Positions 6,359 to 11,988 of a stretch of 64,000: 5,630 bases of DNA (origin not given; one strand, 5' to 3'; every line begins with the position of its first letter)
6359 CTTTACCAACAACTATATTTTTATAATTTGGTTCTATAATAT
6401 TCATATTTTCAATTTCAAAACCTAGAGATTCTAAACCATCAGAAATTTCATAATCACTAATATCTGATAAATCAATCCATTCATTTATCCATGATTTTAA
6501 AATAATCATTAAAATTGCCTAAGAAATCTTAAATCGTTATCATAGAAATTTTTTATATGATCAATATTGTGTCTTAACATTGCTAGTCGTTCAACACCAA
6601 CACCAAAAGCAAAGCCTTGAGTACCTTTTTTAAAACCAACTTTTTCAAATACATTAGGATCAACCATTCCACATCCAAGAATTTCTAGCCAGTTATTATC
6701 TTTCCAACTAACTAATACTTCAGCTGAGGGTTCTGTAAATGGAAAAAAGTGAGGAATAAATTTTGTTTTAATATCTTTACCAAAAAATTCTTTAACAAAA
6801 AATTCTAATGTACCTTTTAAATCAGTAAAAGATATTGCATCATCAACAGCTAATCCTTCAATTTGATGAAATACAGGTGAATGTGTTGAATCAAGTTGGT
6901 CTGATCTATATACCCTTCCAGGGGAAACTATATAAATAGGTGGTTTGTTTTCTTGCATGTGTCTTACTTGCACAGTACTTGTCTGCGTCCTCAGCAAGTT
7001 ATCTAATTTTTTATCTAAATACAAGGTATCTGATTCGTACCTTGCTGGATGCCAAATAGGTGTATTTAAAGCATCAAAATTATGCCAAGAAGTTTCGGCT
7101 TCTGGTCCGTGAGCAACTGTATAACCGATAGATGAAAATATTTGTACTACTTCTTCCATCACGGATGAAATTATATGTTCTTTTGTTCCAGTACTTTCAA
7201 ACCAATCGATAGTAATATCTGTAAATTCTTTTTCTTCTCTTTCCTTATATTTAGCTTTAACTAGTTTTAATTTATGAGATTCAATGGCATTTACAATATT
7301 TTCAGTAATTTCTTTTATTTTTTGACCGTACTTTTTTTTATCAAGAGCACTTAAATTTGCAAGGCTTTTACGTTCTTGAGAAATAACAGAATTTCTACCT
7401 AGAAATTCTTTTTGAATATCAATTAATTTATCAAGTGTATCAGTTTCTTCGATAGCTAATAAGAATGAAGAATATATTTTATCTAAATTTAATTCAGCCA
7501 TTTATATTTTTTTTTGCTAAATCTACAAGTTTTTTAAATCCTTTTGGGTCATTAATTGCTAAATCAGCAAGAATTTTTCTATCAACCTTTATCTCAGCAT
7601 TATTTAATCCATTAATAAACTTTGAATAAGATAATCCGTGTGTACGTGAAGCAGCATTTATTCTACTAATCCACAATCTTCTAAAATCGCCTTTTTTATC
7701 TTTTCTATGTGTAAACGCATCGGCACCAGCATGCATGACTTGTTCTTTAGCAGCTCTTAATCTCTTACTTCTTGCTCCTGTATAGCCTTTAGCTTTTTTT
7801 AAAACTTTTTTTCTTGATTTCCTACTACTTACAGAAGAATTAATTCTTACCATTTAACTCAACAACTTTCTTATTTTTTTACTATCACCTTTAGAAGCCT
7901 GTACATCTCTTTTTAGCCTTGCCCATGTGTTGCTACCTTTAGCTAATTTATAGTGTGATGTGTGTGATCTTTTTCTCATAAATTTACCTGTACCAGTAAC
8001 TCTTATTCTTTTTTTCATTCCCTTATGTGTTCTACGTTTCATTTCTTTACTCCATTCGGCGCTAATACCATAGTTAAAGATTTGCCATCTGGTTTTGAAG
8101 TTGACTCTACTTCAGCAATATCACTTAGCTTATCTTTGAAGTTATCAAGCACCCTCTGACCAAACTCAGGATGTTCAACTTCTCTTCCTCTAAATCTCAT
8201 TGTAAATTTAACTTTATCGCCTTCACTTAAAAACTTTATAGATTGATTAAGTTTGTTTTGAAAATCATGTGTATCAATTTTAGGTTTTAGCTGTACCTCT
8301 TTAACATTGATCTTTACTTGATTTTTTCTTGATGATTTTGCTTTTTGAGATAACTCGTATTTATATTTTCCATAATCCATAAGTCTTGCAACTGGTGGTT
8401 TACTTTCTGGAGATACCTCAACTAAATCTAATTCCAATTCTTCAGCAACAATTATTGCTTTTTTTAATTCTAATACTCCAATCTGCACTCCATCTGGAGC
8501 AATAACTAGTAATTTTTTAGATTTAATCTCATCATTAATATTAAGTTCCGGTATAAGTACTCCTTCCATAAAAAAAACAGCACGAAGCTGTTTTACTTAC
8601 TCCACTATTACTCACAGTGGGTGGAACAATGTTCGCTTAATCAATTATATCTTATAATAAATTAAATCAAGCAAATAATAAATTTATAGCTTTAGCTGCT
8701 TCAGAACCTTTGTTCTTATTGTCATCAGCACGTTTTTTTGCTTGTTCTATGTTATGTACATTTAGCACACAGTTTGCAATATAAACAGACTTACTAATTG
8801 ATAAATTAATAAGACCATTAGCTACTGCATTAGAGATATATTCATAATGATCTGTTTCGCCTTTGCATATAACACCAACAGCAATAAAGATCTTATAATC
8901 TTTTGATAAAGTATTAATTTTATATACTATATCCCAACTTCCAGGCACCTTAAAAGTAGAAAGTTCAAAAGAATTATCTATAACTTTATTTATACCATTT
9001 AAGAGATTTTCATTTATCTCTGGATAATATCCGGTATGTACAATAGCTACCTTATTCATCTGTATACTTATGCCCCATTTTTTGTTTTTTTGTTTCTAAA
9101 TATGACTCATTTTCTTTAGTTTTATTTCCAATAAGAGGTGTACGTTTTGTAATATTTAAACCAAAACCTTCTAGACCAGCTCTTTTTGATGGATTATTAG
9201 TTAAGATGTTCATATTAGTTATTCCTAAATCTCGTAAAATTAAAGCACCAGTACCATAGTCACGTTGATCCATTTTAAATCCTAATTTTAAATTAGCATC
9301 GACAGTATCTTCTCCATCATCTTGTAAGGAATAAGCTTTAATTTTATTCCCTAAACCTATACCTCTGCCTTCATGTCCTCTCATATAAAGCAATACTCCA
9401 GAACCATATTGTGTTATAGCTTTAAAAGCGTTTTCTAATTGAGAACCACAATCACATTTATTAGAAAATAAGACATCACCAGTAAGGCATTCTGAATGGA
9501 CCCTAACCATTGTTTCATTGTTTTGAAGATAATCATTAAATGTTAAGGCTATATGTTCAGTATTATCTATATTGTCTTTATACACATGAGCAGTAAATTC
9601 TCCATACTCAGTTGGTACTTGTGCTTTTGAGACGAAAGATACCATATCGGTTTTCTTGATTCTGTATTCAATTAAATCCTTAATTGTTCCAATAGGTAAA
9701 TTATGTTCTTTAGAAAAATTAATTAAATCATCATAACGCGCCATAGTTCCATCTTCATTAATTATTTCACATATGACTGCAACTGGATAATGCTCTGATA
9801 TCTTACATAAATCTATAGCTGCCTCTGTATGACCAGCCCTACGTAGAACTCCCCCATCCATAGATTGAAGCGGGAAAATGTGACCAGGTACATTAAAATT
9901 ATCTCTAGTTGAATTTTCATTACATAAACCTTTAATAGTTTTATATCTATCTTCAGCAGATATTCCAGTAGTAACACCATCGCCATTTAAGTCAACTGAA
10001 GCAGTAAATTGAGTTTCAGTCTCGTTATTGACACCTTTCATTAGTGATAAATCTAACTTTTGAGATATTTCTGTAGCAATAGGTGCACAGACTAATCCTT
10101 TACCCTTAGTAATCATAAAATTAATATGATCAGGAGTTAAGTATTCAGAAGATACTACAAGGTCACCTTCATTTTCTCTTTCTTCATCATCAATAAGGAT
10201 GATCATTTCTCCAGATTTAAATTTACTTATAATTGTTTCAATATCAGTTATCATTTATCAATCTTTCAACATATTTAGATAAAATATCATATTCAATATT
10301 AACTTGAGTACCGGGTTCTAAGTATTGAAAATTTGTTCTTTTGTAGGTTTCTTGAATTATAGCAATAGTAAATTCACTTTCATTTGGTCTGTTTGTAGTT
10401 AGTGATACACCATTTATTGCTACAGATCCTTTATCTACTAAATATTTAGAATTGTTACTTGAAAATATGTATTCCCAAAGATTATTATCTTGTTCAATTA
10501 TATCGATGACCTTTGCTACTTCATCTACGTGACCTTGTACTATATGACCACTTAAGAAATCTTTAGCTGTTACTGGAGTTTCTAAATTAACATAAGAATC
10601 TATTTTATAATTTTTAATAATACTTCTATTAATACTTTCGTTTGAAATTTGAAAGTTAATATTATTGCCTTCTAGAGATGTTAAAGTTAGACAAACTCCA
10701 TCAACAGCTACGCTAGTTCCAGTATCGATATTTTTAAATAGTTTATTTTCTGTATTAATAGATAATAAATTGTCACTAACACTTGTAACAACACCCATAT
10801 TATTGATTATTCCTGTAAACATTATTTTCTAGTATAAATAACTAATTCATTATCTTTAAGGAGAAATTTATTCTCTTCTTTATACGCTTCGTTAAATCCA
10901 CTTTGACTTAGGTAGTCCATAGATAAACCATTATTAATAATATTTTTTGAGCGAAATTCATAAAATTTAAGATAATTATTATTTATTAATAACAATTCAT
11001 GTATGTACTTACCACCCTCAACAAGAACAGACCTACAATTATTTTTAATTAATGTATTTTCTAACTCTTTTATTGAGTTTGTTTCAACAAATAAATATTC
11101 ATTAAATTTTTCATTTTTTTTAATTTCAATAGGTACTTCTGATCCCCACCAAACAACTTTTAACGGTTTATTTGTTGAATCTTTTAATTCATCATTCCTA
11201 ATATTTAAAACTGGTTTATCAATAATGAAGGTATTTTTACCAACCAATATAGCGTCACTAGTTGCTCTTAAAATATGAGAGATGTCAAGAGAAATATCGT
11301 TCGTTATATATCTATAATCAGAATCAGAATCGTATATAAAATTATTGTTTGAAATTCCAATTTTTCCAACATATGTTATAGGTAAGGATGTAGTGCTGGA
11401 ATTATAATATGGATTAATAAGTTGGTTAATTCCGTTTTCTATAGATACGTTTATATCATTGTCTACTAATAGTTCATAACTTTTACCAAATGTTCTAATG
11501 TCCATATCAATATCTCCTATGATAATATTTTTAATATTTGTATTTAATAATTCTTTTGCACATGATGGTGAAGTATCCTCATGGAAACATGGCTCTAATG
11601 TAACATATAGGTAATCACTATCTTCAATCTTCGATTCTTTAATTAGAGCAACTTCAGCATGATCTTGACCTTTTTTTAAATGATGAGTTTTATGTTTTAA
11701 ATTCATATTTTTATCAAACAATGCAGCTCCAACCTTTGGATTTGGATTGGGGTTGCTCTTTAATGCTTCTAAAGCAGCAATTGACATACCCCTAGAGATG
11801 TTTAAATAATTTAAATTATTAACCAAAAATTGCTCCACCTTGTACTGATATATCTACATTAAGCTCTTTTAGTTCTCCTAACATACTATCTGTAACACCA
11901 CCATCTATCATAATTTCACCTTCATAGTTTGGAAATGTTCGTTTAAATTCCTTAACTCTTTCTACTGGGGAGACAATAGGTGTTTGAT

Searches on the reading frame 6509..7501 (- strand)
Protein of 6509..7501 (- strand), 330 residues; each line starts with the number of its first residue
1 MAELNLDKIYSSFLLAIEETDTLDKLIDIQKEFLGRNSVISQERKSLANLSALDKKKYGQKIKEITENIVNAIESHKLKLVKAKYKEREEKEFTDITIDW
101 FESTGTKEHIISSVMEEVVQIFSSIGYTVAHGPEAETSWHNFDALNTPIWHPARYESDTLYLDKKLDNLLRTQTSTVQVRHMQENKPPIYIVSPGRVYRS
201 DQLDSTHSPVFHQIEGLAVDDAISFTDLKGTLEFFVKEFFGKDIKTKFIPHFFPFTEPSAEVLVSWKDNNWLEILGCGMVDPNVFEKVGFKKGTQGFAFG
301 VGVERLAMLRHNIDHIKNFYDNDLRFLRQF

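Call 37: search_protein_families(library=pfam, proteins=[window:6509-7501:-], max_evalue=0.00001)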
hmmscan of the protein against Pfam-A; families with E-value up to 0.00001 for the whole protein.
window:6509-7501:- (330 aa): 2 families
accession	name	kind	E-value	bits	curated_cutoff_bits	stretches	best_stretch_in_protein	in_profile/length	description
PF01409.25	tRNA-synt_2d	-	2.1e-92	309.5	19.8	1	95-330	3-246/246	tRNA synthetases class II core domain (F)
PF02912.23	Phe_tRNA-synt_N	-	4.8e-09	36.5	22.3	1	22-88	2-68/69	Aminoacyl tRNA synthetase class II, N-terminal domain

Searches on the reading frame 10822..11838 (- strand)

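Call 37: search_protein_families(library=pfam, proteins=[window:10822-11838:-], max_evalue=0.00001)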
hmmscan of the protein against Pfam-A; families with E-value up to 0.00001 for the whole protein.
window:10822-11838:- (338 aa): 2 families
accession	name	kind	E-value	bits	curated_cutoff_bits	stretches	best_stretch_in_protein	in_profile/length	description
PF00383.29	dCMP_cyt_deam_1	-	9.8e-11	41.9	25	1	16-108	6-101/102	Cytidine and deoxycytidylate deaminase zinc-binding region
PF01872.23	RibD_C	-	1e-09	38.9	24.1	1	178-283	25-147/197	RibD C-terminal domain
